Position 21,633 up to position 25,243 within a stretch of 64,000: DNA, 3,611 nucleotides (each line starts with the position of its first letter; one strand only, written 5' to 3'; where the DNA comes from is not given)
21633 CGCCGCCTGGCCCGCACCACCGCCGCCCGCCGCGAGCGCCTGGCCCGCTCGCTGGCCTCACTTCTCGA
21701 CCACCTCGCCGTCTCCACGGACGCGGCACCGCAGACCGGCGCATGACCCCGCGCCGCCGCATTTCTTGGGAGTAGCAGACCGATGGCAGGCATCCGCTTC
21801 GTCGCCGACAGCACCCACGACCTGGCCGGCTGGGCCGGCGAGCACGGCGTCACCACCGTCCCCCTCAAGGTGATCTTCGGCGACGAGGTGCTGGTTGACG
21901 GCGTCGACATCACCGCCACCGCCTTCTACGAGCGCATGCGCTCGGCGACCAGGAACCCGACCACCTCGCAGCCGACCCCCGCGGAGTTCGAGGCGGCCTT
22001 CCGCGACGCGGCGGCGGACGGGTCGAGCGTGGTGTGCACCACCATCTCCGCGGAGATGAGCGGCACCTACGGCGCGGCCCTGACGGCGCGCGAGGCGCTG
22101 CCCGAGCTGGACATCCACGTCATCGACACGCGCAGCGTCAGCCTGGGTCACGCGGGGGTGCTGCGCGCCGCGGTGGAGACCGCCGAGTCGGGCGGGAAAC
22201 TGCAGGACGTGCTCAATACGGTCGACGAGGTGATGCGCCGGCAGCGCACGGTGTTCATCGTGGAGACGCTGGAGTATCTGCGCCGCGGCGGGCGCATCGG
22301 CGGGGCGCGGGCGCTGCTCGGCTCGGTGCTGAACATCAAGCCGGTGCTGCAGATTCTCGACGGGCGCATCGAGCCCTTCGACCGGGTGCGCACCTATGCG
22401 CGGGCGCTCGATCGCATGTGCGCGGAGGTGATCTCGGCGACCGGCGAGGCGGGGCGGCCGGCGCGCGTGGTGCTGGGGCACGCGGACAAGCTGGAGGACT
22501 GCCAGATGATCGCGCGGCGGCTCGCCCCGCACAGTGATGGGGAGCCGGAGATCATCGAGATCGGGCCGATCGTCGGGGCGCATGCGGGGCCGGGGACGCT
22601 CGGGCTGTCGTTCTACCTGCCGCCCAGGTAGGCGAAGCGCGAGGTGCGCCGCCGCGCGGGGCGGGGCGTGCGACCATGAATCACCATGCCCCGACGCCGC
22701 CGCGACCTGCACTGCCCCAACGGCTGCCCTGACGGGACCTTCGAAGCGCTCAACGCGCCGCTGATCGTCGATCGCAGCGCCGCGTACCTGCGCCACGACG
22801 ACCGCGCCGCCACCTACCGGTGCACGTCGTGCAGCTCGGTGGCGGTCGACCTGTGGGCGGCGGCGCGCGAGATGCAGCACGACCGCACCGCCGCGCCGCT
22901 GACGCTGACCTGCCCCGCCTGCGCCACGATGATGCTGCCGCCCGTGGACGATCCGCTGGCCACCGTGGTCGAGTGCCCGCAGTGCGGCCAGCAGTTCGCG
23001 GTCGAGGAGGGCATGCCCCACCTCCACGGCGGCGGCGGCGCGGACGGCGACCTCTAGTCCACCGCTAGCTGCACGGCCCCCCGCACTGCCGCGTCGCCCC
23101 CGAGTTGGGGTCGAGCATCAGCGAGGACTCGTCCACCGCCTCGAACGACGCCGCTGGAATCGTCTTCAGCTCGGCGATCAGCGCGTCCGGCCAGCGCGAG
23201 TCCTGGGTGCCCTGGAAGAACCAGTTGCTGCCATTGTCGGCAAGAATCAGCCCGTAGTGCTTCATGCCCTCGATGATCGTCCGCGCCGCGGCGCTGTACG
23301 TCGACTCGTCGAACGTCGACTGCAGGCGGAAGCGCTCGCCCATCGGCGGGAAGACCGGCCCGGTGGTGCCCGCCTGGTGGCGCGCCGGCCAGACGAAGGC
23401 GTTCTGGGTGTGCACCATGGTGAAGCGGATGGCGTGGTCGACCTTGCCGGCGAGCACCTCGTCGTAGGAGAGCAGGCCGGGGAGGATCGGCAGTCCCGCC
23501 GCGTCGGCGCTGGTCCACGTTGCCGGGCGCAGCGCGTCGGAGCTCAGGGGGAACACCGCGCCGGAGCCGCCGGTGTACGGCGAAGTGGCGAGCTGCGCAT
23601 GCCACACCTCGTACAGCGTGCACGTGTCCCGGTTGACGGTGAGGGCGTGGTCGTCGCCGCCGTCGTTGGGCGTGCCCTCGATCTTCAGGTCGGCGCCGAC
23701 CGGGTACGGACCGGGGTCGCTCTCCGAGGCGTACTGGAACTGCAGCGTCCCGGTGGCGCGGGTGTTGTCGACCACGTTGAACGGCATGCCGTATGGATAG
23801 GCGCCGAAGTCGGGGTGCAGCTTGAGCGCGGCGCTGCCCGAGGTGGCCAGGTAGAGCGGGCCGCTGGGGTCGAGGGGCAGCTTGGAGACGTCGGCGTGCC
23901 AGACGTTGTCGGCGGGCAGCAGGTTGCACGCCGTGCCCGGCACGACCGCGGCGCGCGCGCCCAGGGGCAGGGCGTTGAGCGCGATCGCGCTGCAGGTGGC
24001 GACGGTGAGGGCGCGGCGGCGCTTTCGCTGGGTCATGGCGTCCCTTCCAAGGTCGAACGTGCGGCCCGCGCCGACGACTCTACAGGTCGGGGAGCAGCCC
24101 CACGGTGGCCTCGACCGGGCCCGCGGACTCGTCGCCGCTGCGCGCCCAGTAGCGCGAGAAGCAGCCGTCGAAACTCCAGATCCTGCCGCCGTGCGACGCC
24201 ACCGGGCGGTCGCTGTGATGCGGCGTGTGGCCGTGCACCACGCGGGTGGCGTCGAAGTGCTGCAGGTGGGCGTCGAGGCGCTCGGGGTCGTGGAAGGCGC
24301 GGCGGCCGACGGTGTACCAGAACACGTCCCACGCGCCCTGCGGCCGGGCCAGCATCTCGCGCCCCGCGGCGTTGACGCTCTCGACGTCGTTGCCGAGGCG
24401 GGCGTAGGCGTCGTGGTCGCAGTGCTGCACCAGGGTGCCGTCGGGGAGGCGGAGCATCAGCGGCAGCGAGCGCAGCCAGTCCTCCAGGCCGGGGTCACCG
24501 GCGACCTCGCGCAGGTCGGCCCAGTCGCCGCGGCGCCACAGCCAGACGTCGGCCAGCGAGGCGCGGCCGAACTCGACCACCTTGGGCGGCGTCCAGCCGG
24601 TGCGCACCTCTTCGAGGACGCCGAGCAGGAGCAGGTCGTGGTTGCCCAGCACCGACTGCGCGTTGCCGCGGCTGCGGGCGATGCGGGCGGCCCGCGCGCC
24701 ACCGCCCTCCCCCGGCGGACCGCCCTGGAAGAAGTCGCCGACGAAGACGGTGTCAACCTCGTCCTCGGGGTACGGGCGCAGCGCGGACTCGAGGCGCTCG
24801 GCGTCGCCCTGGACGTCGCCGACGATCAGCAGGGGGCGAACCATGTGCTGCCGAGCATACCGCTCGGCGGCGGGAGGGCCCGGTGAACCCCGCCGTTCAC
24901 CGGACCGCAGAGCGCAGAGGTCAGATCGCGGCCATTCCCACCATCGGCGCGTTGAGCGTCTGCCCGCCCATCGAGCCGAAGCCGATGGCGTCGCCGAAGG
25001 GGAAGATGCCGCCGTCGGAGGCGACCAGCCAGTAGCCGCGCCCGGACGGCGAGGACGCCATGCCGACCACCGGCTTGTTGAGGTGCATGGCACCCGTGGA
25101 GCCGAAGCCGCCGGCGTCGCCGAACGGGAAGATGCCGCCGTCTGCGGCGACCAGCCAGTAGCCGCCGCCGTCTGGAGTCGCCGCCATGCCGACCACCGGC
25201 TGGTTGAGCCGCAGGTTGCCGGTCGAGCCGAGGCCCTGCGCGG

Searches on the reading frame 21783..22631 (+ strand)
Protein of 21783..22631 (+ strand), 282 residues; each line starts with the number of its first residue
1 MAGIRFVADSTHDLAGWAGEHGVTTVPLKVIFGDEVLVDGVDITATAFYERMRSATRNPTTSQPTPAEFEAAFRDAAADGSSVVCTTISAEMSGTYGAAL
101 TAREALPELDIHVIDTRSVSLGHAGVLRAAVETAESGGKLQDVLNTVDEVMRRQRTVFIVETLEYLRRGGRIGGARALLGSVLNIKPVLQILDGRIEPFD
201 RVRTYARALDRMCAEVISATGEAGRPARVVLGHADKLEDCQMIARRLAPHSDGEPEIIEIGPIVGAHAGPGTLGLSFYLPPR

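Call 72: search_protein_families(library=pfam, proteins=[window:21783-22631:+], max_evalue=0.00001)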
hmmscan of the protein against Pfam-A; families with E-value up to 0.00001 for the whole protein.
window:21783-22631:+ (282 aa): 1 family
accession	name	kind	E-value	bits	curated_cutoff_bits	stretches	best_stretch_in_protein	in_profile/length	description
PF02645.21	DegV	-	4.3e-77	259.6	27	1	5-278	3-278/280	Uncharacterised protein, DegV family COG1307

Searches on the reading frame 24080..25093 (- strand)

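Call 72: search_protein_families(library=pfam, proteins=[window:24080-25093:-], max_evalue=0.00001)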
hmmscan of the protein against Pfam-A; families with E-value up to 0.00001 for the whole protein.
window:24080-25093:- (337 aa): 1 family
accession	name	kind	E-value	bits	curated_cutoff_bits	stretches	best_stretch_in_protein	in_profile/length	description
PF00149.33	Metallophos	-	1.9e-08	35.4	21.5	1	87-291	2-189/191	Calcineurin-like phosphoesterase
